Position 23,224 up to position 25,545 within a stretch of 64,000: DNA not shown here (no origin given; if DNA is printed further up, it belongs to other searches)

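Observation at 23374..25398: Fusion of a class-II (Ntn) glutamine amidotransferase to a WbuX/PseA-type PP-loop N-acetyl sugar amidotransferase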

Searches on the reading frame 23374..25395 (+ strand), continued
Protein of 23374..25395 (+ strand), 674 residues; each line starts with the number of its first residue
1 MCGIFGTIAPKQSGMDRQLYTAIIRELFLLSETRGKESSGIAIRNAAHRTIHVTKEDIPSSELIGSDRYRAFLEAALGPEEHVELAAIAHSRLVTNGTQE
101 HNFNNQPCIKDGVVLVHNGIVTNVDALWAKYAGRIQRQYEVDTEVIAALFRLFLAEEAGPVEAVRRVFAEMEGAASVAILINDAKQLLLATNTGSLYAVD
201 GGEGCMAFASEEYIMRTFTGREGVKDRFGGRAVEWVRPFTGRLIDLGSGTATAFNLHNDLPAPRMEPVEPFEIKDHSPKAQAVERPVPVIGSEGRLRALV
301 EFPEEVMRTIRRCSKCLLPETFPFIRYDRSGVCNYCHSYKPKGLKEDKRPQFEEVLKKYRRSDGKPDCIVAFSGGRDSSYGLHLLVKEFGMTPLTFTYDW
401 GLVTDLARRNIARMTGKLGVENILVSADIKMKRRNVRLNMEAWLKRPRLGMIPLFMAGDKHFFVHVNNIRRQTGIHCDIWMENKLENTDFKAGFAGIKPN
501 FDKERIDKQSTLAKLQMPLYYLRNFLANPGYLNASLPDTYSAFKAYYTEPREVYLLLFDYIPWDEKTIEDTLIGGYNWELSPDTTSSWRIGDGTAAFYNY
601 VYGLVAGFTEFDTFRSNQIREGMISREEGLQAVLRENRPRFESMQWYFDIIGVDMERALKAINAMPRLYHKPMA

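Call 24: search_protein_families(library=pfam, proteins=[L069:12055-13098:+, L060:6350-7372:+, L046:1210-2385:+, L029:14227-15495:+, L034:7774-8907:+, L060:5326-5910:+, L049:8903-9991:+, L012:11941-13080:+, L026:13169-14113:+, L039:433-1488:+], max_evalue=0.001)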
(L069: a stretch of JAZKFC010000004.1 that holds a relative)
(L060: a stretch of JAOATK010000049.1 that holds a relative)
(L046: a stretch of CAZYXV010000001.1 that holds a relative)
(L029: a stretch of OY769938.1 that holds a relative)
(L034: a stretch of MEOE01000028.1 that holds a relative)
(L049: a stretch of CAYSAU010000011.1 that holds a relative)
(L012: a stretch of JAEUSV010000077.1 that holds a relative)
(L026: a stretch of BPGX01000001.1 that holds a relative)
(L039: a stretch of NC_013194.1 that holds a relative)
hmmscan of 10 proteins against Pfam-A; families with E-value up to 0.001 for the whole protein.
L069:12055-13098:+ (348 aa): 1 family
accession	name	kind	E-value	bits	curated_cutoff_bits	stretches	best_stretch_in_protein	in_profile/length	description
PF02397.22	Bac_transf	-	9.4e-27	94.1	27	1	180-340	29-177/179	Bacterial sugar transferase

L060:6350-7372:+ (341 aa): 2 families
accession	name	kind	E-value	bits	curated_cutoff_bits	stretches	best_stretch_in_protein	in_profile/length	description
PF00535.33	Glycos_transf_2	-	4.2e-24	85.8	23.3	1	17-179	2-164/168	Glycosyl transferase family 2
PF13641.12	Glyco_tranf_2_3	-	1.7e-05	25.4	27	1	15-127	3-120/230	Glycosyltransferase like family 2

L046:1210-2385:+ (392 aa): 4 families
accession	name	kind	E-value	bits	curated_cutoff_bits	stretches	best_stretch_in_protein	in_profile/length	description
PF01041.23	DegT_DnrJ_EryC1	-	2.2e-130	435.5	19.8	1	44-389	3-359/360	DegT/DnrJ/EryC1/StrS aminotransferase family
PF01212.27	Beta_elim_lyase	-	7.2e-10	39.1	27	1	65-302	32-276/288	Beta-eliminating lyase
PF01053.26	Cys_Met_Meta_PP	-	7.4e-09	35.1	27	1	64-196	51-183/381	Cys/Met metabolism PLP-dependent enzyme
PF00266.25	Aminotran_5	-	3.5e-05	23.4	21.5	1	69-192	47-181/371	Aminotransferase class-V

L029:14227-15495:+ (423 aa): 1 family
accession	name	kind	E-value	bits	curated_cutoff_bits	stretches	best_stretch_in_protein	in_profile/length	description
PF01943.22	Polysacc_synt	-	6.3e-16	59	28.2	1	13-263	5-251/274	Polysaccharide biosynthesis protein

L034:7774-8907:+ (378 aa): 2 families
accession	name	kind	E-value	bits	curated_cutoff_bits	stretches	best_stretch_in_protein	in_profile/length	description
PF00534.26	Glycos_transf_1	-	8e-33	113.8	26.4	1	196-352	12-171/172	Glycosyl transferases group 1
PF13692.12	Glyco_trans_1_4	-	3.5e-26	92.6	27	1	201-338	3-141/142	Glycosyl transferases group 1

L060:5326-5910:+ (195 aa): 4 families
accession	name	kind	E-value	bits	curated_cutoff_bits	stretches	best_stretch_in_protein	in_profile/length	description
PF00132.30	Hexapep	-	8.9e-24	82.6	27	3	14-49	1-36/36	Bacterial transferase hexapeptide (six repeats)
PF14602.12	Hexapep_2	-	6.2e-10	39.1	27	2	34-66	3-33/34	Hexapeptide repeat of succinyl-transferase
PF25084.1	LbH_EIF2B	-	1.4e-09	38.3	54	1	14-86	9-79/105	EIF2B subunit epsilon LbH domain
PF25087.1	GMPPB_C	-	0.00022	21.3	39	0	27-64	5-42/110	GMPPB C-terminal domain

L049:8903-9991:+ (363 aa): 1 family
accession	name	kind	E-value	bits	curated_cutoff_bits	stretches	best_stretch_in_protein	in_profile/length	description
PF04007.18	DUF354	-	3e-20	73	22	1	9-275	3-284/349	Protein of unknown function (DUF354)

L012:11941-13080:+ (380 aa): 1 family
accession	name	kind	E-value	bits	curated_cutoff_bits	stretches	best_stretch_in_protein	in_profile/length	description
PF13231.12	PMT_2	-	0.0002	22.1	26.1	1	215-358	12-155/160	Dolichyl-phosphate-mannose-protein mannosyltransferase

L026:13169-14113:+ (315 aa): 0 families

L039:433-1488:+ (352 aa): 4 families
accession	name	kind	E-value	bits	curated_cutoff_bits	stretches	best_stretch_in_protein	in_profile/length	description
PF02894.22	GFO_IDH_MocA_C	-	5.6e-39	134.6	22.9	1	143-348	1-218/218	Oxidoreductase family, C-terminal alpha/beta domain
PF22725.1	GFO_IDH_MocA_C3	-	5.6e-29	101.1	27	1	140-263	2-124/124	GFO/IDH/MocA C-terminal domain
PF01408.29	GFO_IDH_MocA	-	3.2e-23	83.1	24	1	12-129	1-118/120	Oxidoreductase family, NAD-binding Rossmann fold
PF03447.22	NAD_binding_3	-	2.8e-05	25.3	24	1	18-108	1-93/116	Homoserine dehydrogenase, NAD binding domain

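Call 27: search_protein_families(library=pfam, proteins=[L082:8039-8815:+, L060:10766-13282:+, L064:1744-2400:+, L081:4387-6237:+, L062:8071-9207:+, L034:12037-12612:+, L052:3399-4403:+, L059:14684-17062:+, L050:14844-15611:+, L015:15405-16706:+], max_evalue=0.001)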
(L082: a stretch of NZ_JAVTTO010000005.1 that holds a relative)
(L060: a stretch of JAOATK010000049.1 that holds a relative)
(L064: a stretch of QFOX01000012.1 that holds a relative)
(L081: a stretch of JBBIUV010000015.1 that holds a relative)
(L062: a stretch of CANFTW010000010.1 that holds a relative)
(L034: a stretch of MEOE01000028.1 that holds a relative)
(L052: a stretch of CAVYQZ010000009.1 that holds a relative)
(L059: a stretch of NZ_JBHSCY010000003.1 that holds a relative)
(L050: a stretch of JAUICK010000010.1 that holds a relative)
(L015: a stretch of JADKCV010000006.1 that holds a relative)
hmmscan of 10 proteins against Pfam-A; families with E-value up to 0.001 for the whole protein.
L082:8039-8815:+ (259 aa): 0 families

L060:10766-13282:+ (839 aa): 0 families

L064:1744-2400:+ (219 aa): 3 families
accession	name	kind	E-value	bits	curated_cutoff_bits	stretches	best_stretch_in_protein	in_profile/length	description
PF00132.30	Hexapep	-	1.8e-17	62.6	27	2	166-199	2-35/36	Bacterial transferase hexapeptide (six repeats)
PF25084.1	LbH_EIF2B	-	2.5e-06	27.9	54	1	115-191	25-104/105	EIF2B subunit epsilon LbH domain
PF14602.12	Hexapep_2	-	4.3e-06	26.8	27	1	167-199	3-33/34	Hexapeptide repeat of succinyl-transferase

L081:4387-6237:+ (617 aa): 4 families
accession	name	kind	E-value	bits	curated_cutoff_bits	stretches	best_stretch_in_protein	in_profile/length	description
PF00733.27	Asn_synthase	-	3.8e-90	303.5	21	1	245-614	1-354/354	Asparagine synthase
PF13537.11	GATase_7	-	8.3e-43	145.7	25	1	51-169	2-122/123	Glutamine amidotransferase domain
PF13522.11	GATase_6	-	9.5e-39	132.8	27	1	34-164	1-130/130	Glutamine amidotransferase domain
PF24167.1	DUF7411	-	0.00013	22.1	28.7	1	266-326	5-61/194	Family of unknown function (DUF7411)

L062:8071-9207:+ (379 aa): 1 family
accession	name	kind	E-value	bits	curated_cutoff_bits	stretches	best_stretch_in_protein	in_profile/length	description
PF02350.25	Epimerase_2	-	7e-95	318.2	30.6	1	31-365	7-346/347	UDP-N-acetylglucosamine 2-epimerase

L034:12037-12612:+ (192 aa): 0 families

L052:3399-4403:+ (335 aa): 9 families
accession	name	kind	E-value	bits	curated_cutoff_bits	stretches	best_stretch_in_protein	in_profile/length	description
PF16363.11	GDP_Man_Dehyd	-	2.1e-69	235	27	1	16-316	1-331/332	GDP-mannose 4,6 dehydratase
PF01370.27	Epimerase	-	5.3e-61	206.5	20.9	1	15-250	1-240/240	NAD dependent epimerase/dehydratase family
PF01073.25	3Beta_HSD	-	1e-22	81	22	1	16-230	1-222/280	3-beta hydroxysteroid dehydrogenase/isomerase family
PF02719.21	Polysacc_synt_2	-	2.2e-20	73.5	20.2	1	15-268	1-247/293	Polysaccharide biosynthesis protein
PF07993.18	NAD_binding_4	-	2.7e-15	56.7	20.1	1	17-194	1-214/258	Male sterility protein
PF13460.12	NAD_binding_10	-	1.6e-14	54.6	27.2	1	19-141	1-106/184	NAD(P)H-binding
PF05368.20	NmrA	-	5.1e-10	39.9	27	1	13-132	3-106/298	NmrA-like family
PF04321.23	RmlD_sub_bind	-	6.6e-08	32.4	27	1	14-167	2-135/287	RmlD substrate binding domain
PF00106.31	adh_short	-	4.3e-07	30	26.6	1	13-167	1-159/195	short chain dehydrogenase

L059:14684-17062:+ (793 aa): 7 families
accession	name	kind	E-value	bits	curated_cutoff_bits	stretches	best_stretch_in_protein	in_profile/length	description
PF13614.12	AAA_31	-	2.1e-12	47.8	27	1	588-728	2-146/177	AAA domain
PF13807.11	GNVR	-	5e-11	42.8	27.7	1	444-521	4-81/82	G-rich domain on putative tyrosine kinase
PF01656.29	CbiA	-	1.9e-09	38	25.4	1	590-684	1-54/125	CobQ/CobB/MinD/ParA nucleotide binding domain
PF10609.15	ParA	-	3.1e-08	33.8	27.1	1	588-708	4-121/246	NUBPL iron-transfer P-loop NTPase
PF02706.20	Wzz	-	2e-07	31.7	25.5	1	32-113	16-91/91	Chain length determinant protein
PF09140.17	MipZ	-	2.3e-06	27.5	20.7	1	590-735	3-135/262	ATPase MipZ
PF00142.24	Fer4_NifH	-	0.00052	20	25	0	597-638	9-50/271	4Fe-4S iron sulfur cluster binding proteins, NifH/frxC family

L050:14844-15611:+ (256 aa): 3 families
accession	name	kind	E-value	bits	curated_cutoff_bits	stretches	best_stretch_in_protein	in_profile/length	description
PF02563.21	Poly_export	-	5.6e-14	52.5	28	1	46-138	9-76/77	Polysaccharide biosynthesis/export protein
PF22461.2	SLBB_2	-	7e-09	36.1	27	1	142-221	2-79/79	SLBB domain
PF10531.15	SLBB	-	2.5e-07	30.9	27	1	142-196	1-53/55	SLBB domain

L015:15405-16706:+ (434 aa): 2 families
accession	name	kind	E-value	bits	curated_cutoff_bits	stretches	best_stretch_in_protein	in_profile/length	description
PF13440.11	Polysacc_synt_3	-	1.6e-11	44.4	23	1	42-338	2-291/293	Polysaccharide biosynthesis protein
PF01943.22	Polysacc_synt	-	4.4e-05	23.5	28.2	1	18-282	2-265/274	Polysaccharide biosynthesis protein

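Call 37: list_cluster_members(proteins=[L039:10001-12052:+, L059:10001-12004:+, L056:10001-12034:+, L074:2222-4204:+, L082:10001-12031:+, L085:10001-12034:+, L061:10001-12037:+, L060:8677-10722:+])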
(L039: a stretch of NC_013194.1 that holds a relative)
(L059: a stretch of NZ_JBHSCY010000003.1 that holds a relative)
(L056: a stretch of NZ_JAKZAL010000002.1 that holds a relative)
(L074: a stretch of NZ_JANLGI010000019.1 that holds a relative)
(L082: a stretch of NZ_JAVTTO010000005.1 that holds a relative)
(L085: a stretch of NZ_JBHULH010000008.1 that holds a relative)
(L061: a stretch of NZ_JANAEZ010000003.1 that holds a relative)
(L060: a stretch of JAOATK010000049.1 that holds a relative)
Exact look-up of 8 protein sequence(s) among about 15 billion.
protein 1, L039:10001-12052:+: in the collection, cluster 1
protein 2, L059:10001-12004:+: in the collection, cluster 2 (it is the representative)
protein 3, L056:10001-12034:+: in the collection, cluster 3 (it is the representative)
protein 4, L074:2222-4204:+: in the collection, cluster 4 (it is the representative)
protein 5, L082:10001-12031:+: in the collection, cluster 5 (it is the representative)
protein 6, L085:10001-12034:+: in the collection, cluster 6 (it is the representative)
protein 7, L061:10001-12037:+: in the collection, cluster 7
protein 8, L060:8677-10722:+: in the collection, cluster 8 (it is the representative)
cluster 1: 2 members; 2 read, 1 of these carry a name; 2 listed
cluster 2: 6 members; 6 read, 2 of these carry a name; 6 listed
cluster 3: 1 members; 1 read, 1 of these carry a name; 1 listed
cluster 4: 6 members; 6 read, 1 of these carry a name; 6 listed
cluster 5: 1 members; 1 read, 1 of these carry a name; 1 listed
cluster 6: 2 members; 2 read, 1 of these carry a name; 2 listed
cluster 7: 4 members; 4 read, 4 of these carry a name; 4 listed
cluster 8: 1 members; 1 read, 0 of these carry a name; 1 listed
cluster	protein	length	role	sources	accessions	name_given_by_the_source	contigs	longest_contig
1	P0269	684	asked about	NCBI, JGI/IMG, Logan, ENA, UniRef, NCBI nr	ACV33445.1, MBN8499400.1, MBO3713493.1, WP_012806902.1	glutamine amidotransferase [Accumulibacter sp.] | glucosamine--fructose-6-phosphate aminotransferase (isomerizing) | Glutamine amidotransferase class-II n=1 Tax=Accumulibacter regalis TaxID=522306 ...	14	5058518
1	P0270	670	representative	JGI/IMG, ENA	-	-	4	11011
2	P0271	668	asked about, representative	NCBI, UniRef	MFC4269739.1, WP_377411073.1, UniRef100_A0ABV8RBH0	hypothetical protein [Polaribacter marinivivus] | glutamine--fructose-6-phosphate transaminase (isomerizing) n=1 Tax=Polaribacter ...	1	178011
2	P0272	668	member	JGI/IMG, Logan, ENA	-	glutamine---fructose-6-phosphate transaminase (isomerizing)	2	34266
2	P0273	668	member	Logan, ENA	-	-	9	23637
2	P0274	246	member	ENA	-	-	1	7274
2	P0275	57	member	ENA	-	-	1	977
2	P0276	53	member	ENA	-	-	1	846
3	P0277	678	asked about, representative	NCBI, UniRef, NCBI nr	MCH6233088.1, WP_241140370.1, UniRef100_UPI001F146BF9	hypothetical protein [Cognataquiflexum rubidum] | hypothetical protein n=1 Tax=Cognataquiflexum rubidum TaxID=2922273 RepID=UPI001F146BF9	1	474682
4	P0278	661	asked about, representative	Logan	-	-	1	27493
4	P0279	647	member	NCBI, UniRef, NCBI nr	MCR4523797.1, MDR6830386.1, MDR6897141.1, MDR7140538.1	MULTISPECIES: hypothetical protein [Bosea] | hypothetical protein n=1 Tax=Bosea TaxID=85413 RepID=UPI00214F8D82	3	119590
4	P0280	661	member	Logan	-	-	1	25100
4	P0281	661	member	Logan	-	-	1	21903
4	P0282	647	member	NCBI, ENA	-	-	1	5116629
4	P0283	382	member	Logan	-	-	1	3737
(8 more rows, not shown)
